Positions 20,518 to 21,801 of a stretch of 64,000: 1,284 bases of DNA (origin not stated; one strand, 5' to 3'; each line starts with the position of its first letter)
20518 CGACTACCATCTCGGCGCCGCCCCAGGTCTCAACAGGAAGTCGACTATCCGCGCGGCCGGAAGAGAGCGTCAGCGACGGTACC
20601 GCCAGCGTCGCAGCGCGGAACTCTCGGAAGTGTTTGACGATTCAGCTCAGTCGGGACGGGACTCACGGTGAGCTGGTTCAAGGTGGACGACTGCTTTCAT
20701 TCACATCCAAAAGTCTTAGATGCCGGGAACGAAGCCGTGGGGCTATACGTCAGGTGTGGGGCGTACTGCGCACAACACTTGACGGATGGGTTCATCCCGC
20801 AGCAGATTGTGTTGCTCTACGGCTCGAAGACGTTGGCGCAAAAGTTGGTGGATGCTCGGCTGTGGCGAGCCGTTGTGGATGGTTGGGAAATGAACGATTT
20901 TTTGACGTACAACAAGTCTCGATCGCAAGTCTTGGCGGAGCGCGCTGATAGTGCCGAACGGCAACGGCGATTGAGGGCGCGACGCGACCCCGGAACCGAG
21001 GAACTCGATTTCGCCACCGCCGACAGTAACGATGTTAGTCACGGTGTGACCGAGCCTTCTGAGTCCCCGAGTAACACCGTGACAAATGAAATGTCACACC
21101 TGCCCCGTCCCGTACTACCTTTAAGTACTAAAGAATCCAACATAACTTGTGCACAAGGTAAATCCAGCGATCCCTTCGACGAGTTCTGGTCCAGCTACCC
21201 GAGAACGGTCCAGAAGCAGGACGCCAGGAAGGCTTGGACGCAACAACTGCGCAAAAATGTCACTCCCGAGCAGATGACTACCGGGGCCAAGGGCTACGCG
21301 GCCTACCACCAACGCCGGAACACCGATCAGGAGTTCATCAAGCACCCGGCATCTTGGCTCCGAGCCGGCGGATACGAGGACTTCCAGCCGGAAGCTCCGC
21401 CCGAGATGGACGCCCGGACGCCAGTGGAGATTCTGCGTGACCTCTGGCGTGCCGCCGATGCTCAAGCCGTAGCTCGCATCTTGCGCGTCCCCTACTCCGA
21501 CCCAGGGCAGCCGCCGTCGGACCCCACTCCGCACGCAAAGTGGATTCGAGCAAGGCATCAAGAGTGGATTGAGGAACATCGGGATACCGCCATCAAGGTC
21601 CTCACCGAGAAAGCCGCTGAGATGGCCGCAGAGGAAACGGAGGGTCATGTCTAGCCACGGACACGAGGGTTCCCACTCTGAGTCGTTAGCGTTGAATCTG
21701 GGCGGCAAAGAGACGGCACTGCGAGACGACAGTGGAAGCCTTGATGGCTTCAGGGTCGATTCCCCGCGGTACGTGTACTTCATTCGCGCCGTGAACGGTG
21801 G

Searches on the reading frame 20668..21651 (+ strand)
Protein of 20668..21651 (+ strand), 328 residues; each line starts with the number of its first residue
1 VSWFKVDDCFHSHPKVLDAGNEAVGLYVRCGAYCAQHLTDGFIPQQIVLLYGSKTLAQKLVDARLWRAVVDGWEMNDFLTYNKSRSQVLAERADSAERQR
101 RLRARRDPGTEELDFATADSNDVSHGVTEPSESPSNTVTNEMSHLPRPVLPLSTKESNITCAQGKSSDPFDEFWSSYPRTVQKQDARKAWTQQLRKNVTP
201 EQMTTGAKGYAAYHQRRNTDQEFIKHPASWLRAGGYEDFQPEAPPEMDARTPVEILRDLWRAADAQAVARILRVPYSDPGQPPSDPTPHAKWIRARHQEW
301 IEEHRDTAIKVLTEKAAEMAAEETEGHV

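Call 10: search_protein_families(library=phrogs, proteins=[window:20668-21651:+], max_evalue=0.001)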
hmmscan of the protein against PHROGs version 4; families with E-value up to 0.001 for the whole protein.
window:20668-21651:+ (328 aa): 14 families
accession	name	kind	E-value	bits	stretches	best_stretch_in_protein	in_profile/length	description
phrog_2447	-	DNA, RNA and nucleotide metabolism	1.1e-44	154.7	1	1-198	3-222/295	replication initiation protein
phrog_30000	-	unknown function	9e-31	108.7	1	1-114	1-127/334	-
phrog_1882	-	unknown function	1e-27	98.6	1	1-142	1-143/259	-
phrog_9474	-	DNA, RNA and nucleotide metabolism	3.6e-25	90.1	1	1-241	1-250/288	replication initiation protein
phrog_270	-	DNA, RNA and nucleotide metabolism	1.8e-22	81.3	1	120-249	136-259/383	replication initiation protein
phrog_3926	-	DNA, RNA and nucleotide metabolism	5.8e-22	79.7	1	1-148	4-151/312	replication initiation protein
phrog_10293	-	unknown function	2.3e-19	70.8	1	160-310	7-154/185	-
phrog_9327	-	DNA, RNA and nucleotide metabolism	3.7e-16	60.5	1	64-238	73-240/276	primosomal protein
phrog_16304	-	unknown function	5.3e-10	40.6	1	165-238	142-214/244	-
phrog_26426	-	DNA, RNA and nucleotide metabolism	4.6e-09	37.1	1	158-229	134-207/272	replication protein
phrog_1701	-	DNA, RNA and nucleotide metabolism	3.5e-07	31.3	1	117-230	169-285/323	DnaD-like helicase loader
phrog_15463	-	DNA, RNA and nucleotide metabolism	5.1e-05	23.6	1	1-68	1-78/435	HNH endonuclease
phrog_18526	-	unknown function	7.8e-05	23.7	1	165-227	48-114/157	-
phrog_3729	-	DNA, RNA and nucleotide metabolism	0.00026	21.3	1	165-228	247-314/356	replication initiation protein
